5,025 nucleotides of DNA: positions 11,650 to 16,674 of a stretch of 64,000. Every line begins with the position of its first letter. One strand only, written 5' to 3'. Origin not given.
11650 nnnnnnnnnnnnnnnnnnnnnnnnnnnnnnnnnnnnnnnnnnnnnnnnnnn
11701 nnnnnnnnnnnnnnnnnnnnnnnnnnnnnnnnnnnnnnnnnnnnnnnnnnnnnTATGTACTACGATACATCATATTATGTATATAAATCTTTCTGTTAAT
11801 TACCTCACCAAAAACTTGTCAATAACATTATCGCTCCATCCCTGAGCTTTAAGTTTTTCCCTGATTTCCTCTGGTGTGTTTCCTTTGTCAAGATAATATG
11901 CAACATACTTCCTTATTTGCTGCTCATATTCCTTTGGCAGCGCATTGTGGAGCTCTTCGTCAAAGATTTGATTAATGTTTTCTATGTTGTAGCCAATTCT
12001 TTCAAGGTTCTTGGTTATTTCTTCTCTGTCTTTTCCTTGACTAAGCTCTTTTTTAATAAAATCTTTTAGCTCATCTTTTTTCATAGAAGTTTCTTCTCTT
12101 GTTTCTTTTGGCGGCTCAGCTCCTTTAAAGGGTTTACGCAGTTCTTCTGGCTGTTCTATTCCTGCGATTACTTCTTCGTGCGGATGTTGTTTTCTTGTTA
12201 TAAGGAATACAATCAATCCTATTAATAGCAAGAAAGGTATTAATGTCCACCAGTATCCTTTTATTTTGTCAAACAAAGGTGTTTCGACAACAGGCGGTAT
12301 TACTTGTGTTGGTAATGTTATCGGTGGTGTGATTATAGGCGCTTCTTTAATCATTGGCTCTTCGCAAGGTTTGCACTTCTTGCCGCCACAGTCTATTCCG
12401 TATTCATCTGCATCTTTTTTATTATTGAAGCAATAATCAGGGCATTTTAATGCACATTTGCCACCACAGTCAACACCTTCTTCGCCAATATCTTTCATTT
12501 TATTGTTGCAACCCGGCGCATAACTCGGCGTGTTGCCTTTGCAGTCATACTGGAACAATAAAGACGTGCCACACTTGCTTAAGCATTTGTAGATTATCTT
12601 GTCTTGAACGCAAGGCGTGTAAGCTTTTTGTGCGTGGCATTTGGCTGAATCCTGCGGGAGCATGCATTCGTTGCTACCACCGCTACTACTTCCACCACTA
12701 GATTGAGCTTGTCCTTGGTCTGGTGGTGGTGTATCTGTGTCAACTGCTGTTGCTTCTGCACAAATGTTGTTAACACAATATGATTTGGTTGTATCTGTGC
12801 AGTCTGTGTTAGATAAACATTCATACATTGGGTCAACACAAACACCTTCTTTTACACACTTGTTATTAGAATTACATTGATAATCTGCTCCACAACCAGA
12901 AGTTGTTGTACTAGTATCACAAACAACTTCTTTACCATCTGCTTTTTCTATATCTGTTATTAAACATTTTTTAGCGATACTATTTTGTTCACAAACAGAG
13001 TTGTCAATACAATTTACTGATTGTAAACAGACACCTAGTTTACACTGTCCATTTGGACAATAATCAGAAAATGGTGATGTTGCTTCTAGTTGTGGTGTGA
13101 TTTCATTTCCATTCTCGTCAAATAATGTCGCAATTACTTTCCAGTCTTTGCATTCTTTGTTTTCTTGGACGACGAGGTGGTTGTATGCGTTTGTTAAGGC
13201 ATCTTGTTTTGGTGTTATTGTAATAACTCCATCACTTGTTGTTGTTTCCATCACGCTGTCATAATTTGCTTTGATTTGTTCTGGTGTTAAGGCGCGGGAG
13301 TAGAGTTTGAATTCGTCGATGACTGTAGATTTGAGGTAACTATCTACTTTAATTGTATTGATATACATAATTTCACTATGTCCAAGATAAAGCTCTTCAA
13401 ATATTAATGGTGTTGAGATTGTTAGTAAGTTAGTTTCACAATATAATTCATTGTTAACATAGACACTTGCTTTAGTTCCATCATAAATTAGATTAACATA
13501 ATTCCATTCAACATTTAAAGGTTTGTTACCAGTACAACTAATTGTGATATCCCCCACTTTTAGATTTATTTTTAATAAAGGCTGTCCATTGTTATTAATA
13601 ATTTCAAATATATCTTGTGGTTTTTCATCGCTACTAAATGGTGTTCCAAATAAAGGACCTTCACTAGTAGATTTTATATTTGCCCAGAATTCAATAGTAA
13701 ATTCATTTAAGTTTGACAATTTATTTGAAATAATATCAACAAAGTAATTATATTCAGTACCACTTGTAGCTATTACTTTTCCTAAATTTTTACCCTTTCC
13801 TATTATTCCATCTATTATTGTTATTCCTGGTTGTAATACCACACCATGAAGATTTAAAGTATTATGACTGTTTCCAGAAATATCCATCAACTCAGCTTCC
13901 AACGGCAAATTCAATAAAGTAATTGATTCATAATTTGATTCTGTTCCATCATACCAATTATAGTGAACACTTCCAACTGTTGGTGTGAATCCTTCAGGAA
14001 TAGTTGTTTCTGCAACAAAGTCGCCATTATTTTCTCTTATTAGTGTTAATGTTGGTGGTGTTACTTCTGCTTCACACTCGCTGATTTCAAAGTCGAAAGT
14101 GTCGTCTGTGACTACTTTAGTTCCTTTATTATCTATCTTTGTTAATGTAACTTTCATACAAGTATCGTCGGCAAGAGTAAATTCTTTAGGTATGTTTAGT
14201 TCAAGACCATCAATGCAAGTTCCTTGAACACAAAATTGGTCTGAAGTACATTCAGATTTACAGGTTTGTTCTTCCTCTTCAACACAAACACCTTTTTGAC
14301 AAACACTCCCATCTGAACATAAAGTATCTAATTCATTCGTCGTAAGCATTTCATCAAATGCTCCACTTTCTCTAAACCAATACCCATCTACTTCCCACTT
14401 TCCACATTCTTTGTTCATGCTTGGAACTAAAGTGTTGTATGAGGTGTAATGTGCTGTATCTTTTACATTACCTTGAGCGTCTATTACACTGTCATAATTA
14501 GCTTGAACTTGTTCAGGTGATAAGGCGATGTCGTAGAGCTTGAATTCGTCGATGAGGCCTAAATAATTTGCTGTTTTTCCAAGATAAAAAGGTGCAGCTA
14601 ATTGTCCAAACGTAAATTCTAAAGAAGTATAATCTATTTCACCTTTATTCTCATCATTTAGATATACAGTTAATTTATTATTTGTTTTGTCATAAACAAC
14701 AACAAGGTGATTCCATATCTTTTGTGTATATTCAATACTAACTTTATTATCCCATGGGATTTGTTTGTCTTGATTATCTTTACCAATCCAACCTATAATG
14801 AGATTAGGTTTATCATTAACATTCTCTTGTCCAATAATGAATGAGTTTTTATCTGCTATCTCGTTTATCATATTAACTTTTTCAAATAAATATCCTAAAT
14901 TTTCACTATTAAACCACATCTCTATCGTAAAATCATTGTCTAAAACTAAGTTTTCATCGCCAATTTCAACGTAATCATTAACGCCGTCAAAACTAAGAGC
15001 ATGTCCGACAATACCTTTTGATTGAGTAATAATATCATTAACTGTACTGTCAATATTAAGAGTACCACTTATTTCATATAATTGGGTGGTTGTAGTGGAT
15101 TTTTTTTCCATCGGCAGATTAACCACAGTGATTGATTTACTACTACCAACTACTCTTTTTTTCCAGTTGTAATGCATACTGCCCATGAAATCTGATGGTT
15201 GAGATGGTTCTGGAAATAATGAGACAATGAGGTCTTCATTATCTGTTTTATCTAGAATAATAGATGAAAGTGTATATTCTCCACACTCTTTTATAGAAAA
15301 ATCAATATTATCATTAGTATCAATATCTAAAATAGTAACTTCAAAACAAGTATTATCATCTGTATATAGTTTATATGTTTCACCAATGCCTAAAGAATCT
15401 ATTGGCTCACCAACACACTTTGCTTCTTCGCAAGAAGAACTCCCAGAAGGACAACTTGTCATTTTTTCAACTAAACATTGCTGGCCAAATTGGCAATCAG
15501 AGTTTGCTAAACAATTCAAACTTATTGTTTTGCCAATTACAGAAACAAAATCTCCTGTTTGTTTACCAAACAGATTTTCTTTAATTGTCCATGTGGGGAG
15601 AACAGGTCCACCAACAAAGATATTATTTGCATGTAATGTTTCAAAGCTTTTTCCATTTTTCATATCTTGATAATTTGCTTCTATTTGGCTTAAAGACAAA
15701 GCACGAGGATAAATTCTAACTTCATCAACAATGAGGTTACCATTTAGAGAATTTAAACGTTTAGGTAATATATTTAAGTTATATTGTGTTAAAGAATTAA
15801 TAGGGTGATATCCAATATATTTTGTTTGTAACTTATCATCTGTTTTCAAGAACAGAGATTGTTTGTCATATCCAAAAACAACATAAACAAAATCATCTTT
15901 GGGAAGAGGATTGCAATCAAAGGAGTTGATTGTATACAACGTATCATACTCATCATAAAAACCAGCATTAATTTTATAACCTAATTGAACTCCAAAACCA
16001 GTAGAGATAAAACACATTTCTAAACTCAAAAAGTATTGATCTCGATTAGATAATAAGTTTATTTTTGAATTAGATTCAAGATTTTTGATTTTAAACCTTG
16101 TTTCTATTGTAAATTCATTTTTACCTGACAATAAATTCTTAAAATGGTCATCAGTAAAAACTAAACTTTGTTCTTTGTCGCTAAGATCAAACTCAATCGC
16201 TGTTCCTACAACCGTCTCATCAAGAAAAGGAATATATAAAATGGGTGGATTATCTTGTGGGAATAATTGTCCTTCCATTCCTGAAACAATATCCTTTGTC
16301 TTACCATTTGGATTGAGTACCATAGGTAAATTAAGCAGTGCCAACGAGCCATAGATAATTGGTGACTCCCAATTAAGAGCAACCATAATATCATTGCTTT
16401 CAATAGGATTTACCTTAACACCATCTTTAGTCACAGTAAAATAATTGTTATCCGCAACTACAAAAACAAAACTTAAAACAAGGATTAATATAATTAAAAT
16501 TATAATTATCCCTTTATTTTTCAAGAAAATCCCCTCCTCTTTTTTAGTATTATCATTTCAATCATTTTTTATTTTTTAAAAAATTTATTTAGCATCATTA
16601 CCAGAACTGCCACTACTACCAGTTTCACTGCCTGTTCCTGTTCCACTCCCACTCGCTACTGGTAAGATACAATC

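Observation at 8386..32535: Three giant secreted proteins share a homologous cytoplasmic tail of about 85 aa, made of two GW/GY helix repeats, after their C-terminal TM helix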

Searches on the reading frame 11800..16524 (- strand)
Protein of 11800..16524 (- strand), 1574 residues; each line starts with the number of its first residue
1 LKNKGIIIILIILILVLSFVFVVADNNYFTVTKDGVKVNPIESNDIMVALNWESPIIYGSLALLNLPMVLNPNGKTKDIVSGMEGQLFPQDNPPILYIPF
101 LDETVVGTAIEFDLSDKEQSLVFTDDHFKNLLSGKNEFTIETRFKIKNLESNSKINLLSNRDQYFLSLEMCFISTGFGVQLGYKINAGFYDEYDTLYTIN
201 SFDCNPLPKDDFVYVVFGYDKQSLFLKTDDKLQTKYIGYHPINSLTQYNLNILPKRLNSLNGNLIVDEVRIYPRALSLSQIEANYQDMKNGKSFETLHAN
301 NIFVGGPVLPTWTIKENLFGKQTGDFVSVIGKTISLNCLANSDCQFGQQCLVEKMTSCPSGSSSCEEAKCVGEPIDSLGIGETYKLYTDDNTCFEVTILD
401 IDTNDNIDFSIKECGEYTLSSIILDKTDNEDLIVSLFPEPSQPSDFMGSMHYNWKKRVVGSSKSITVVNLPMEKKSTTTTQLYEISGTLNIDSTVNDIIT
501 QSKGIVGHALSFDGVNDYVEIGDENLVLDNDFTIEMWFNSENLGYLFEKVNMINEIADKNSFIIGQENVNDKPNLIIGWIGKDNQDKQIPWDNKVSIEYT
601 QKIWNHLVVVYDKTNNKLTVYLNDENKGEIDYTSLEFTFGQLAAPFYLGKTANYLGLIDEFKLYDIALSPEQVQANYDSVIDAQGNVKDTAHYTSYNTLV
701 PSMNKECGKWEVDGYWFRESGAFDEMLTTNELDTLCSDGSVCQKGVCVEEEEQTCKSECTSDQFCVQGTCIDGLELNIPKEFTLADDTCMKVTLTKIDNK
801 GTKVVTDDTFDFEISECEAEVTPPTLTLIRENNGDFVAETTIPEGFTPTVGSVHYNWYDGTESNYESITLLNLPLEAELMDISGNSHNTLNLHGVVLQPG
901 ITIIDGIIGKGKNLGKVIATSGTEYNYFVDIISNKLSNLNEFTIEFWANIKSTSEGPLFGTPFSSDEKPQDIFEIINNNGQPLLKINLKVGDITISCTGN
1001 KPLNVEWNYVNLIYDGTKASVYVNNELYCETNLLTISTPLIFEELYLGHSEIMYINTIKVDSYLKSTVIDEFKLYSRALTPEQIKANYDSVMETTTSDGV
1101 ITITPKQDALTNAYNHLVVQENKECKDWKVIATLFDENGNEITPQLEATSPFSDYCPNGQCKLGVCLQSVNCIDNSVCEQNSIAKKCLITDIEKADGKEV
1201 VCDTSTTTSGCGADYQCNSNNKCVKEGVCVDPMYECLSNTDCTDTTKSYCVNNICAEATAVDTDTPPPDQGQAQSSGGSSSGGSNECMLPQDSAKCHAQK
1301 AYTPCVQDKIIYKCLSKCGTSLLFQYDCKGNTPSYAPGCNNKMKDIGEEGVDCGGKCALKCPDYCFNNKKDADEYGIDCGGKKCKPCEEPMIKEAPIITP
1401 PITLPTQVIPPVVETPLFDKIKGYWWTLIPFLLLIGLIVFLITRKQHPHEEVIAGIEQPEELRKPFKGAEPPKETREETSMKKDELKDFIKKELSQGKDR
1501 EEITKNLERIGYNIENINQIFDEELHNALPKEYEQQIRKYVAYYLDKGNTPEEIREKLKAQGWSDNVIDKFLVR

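Call 5: search_protein_families(library=pfam, proteins=[window:11800-16524:-], max_evalue=1)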
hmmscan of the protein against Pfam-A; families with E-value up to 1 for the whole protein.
window:11800-16524:- (1574 aa): 5 families
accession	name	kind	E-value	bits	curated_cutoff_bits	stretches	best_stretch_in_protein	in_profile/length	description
PF13385.13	Laminin_G_3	-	2.5e-41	141.8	27.6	3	513-674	1-151/151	Concanavalin A-like lectin/glucanases superfamily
PF02210.31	Laminin_G_2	-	0.029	15.3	22.9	1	964-1050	12-99/126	Laminin G domain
PF21982.2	RecX_HTH1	-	0.15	12.5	26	1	1553-1570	18-35/40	RecX, first three-helix domain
PF06439.18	3keto-disac_hyd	-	0.4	11.1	26.8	0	1006-1033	126-153/187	3-keto-disaccharide hydrolase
PF13670.12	PepSY_2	-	0.82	10.2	24.3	0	1490-1517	21-48/83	Peptidase propeptide and YPEB domain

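Call 78: search_protein_families(library=ncbifam, proteins=[window:11800-16524:-], max_evalue=0.01)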
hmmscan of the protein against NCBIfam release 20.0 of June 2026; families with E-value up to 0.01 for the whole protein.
window:11800-16524:- (1574 aa): 1 family
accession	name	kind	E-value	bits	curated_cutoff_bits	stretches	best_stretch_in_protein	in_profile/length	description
NF052521.1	TafC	equivalog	3.9e-17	62.4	410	2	504-685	189-368/373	TafC family fimbrial protein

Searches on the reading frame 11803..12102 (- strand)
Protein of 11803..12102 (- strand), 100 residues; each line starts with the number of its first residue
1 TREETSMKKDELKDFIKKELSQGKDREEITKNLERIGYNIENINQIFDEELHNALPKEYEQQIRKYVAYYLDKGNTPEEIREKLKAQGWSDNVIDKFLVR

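Call 6: search_protein_families(library=pfam, proteins=[window:11803-12102:-], max_evalue=10)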
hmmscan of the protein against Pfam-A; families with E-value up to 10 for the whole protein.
seq(100 aa): 23 families
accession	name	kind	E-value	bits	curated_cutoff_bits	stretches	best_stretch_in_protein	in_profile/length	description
PF21982.2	RecX_HTH1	-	0.00044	20.6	26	1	79-96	18-35/40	RecX, first three-helix domain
PF13670.12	PepSY_2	-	0.0011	19.4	24.3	2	16-44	21-49/83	Peptidase propeptide and YPEB domain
PF01471.23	PG_binding_1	-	0.0023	18.5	23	1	22-55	1-34/57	Putative peptidoglycan binding domain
PF08823.16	PG_binding_2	-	0.0042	17.8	21.1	1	25-55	17-47/74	Putative peptidoglycan binding domain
PF03793.24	PASTA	-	0.012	15.9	23.2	1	74-94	8-28/64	PASTA domain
PF23296.1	DUF7079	-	0.015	16.1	27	1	15-64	14-59/110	Domain of unknown function (DUF7079)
PF24033.1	DUF7342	-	0.019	15.4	31.6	1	18-61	71-114/150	Family of unknown function (DUF7342)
PF19963.4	VMAP-M1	-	0.023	15.8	25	1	40-96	31-86/113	vWA-MoxR associated protein middle region (VMAP-M) 1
PF06798.17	PrkA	-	0.029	14.5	25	1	11-73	69-129/255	PrkA serine protein kinase C-terminal domain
PF10737.14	GerPC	-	0.038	14.4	22.4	1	11-96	78-157/174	Spore germination protein GerPC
PF04361.18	DUF494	-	0.04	14.2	22.6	1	21-48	16-43/153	Protein of unknown function (DUF494)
PF19903.4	DUF6376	-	0.044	14.5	27.3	1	9-75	16-88/116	Family of unknown function (DUF6376)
PF01231.23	IDO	-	0.049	12.8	26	1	21-69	182-229/412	Indoleamine 2,3-dioxygenase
PF01023.25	S_100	-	0.081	13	22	1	5-21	23-39/45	S-100/ICaBP type calcium binding domain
PF17948.6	DnaT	-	0.094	12.9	25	1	51-84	19-53/69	DnaT DNA-binding domain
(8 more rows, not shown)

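Call 40: find_related_loci(query=A3, collection=genome_contigs, flank=6000)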
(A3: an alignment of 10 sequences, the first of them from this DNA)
Query A3 (94 aa) in genome_contigs; peptide patterns used: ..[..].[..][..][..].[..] (x = any residue, [..] = any of these).
31 stretches matched a pattern; 5 encode a relative of the query (tblastn E <= 1e-3); 5 distinct loci.
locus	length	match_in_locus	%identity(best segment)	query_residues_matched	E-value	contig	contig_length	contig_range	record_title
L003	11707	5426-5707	87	1-94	2e-54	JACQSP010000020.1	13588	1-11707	MAG: Candidatus Woesearchaeota archaeon isolate NC_groundwater_1388_Ag_S-0.2um_34_95 S_p2_S4_coassembly_k141_836225, who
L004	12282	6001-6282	66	1-94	1e-42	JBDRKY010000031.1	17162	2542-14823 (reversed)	MAG: Candidatus Woesearchaeota archaeon isolate MEGAHIT-group-1.746 k141_1909608, whole genome shotgun sequence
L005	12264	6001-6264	43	4-91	3e-23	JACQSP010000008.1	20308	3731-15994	MAG: Candidatus Woesearchaeota archaeon isolate NC_groundwater_1388_Ag_S-0.2um_34_95 S_p2_S4_coassembly_k141_492922, who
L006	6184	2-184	57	31-93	3e-21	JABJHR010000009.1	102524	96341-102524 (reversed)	MAG: Candidatus Woesearchaeota archaeon isolate SI074_bin25 k141_554335, whole genome shotgun sequence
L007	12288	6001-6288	34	2-92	1e-19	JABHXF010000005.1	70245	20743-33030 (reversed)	MAG: Candidatus Woesearchaeota archaeon isolate SI047_bin3 k141_101543, whole genome shotgun sequence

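Call 44: search_solved_structures(query=A2, max_evalue=1, show_alignments=2)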
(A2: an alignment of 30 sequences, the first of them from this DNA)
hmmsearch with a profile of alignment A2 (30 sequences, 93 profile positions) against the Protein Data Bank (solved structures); distinct sequences matched with E-value up to 1: 11.
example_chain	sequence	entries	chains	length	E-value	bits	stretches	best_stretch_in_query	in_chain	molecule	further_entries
3e3v_A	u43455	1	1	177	0.00018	25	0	69-92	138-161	Regulatory protein recX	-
8vl3_A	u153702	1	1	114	0.001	22.6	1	6-92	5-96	De novo designed protein F3 parent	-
8skx_A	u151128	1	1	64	0.0046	20.5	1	51-92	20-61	Miniprotein HHH_rd4_0518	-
3c1d_A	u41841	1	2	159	0.1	16.2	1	56-92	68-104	Regulatory protein recX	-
8vl4_A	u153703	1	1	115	0.13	15.8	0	18-41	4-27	De novo design protein 312 parent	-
3fwb_C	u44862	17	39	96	0.16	15.6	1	50-86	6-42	Protein SUS1 | Transcription and mRNA export factor SUS1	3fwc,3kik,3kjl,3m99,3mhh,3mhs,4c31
1aip_C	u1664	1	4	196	0.21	15.2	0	14-51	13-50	ELONGATION FACTOR TS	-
7skb_A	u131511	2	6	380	0.21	15.2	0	5-24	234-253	Aspartate-semialdehyde dehydrogenase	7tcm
3boh_A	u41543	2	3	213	0.61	13.7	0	68-90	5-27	Cadmium-specific carbonic anhydrase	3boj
3whb_A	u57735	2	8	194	0.82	13.3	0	6-77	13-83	Fatty acid metabolism regulator protein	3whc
1vi0_A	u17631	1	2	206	0.99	13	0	6-77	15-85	transcriptional regulator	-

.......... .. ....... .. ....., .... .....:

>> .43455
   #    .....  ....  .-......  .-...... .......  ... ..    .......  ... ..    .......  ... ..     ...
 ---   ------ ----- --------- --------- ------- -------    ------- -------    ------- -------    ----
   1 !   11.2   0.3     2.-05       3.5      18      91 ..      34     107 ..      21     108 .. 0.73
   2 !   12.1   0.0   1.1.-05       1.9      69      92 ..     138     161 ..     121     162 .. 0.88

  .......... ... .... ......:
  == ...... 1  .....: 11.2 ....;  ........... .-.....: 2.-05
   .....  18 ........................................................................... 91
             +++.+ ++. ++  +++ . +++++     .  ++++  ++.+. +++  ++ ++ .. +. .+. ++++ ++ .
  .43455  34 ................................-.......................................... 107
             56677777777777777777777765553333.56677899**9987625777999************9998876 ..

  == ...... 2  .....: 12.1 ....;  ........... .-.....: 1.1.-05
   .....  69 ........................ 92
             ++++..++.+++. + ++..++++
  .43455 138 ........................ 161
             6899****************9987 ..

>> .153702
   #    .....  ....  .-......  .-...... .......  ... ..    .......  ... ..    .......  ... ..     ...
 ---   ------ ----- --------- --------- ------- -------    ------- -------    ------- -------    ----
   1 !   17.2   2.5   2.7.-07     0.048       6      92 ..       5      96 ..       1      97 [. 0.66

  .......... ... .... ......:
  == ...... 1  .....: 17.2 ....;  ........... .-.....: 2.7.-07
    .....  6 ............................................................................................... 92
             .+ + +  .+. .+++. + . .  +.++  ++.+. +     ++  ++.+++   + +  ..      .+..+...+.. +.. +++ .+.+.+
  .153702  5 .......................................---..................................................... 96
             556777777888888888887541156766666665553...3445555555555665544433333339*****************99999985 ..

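Call 55: find_homologous_proteins(query=A2, max_evalue=0.00001)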
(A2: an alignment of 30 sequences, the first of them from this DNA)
Query A2 (30 sequences) (94 aa, profile of the alignment): 2 proteins with E <= 0.00001 among 677 candidates.
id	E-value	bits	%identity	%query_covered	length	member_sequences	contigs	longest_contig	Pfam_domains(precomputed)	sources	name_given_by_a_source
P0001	3.1e-28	116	100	100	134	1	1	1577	PF00293.35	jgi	-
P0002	1.2e-25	107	26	90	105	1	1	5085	-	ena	-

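Call 72: find_related_loci(query=A3, collection=metagenome_contigs, flank=10000)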
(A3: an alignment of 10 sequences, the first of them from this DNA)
Query A3 (94 aa) in metagenome_contigs; peptide patterns used: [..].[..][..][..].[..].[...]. (x = any residue, [..] = any of these).
233 stretches matched a pattern; 13 encode a relative of the query (tblastn E <= 1e-3); 11 distinct loci.
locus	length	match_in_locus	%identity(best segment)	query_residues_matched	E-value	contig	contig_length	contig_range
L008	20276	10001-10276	54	1-94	5e-32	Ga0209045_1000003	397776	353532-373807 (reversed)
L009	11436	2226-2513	45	1-93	3e-24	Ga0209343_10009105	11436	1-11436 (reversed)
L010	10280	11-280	43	4-93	5e-24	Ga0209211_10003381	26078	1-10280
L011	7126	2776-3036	44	5-91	1e-23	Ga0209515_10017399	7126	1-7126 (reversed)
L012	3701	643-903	44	6-92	1e-20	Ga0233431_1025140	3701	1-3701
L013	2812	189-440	43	6-89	7e-20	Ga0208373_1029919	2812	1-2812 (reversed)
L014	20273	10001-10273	34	2-92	4e-19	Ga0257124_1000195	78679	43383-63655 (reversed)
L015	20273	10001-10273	34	2-92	4e-19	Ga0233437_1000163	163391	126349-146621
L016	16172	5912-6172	34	6-92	6e-16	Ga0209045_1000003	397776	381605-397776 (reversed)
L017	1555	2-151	38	43-92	9e-11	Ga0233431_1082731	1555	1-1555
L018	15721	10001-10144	33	25-73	1e-4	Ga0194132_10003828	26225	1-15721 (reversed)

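Call 77: search_protein_families(library=pfam, proteins=[L005:8073-9359:+, L005:7106-8236:-, L005:10349-11275:-, L005:9687-10376:-, L005:3157-4443:+], max_evalue=0.001)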
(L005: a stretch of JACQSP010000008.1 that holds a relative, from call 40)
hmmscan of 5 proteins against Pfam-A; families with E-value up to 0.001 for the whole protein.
L005:8073-9359:+ (429 aa): 1 family
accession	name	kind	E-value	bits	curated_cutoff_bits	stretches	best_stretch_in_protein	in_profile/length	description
PF01142.23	TruD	-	2.2e-52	178.8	27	2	19-238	12-195/412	tRNA pseudouridine synthase D (TruD)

L005:7106-8236:- (377 aa): 11 families
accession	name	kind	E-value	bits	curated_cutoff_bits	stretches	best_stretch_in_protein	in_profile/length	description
PF07992.20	Pyr_redox_2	-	1.8e-48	165.9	26.1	1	67-358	2-288/291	Pyridine nucleotide-disulphide oxidoreductase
PF13738.12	Pyr_redox_3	-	1.6e-19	70.7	30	1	156-344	108-305/305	Pyridine nucleotide-disulphide oxidoreductase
PF00070.33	Pyr_redox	-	2e-17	63.9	22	1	216-287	2-80/82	Pyridine nucleotide-disulphide oxidoreductase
PF01266.30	DAO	-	5.2e-08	33.2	27.9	0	67-100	1-35/353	FAD dependent oxidoreductase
PF03486.20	HI0933_like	-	8.6e-08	32.4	50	0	67-101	2-36/244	HI0933-like protein Rossmann domain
PF00890.30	FAD_binding_2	-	2.8e-07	30.5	20.4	1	67-105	1-40/414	FAD binding domain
PF01946.23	Thi4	-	3.9e-06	26.7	26.2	0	52-97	4-50/235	Thi4 family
PF12831.13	FAD_oxidored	-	3e-05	24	27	1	67-102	1-37/416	FAD dependent oxidoreductase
PF13450.12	NAD_binding_8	-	9.1e-05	23.1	21.9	0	70-109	1-40/68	NAD(P)-binding Rossmann-like domain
PF01134.28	GIDA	-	0.00027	20.6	22.1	0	67-94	1-28/391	Glucose inhibited division protein A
PF13241.12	NAD_binding_7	-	0.00029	21.8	22.1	0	211-271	5-46/104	Putative NAD(P)-binding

L005:10349-11275:- (309 aa): 2 families
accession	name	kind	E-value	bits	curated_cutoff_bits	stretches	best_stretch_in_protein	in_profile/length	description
PF13517.12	FG-GAP_3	-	7.4e-26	91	26.9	3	215-284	1-61/61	FG-GAP-like repeat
PF01839.29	FG-GAP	-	4.2e-09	36.5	22.1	0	95-110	5-20/37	FG-GAP repeat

L005:9687-10376:- (230 aa): 0 families

L005:3157-4443:+ (429 aa): 1 family
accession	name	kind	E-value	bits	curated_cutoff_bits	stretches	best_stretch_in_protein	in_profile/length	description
PF07705.17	CARDB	-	0.00062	20.4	22.7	0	122-228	2-100/101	CARDB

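Call 84: find_related_loci(query=A3, collection=viral_contigs, flank=5000)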
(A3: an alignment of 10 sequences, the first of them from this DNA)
Query A3 (94 aa) in viral_contigs; peptide patterns used: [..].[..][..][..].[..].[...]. (x = any residue, [..] = any of these).
4 stretches matched a pattern, but none encodes a relative of the query by tblastn (E <= 1e-3).
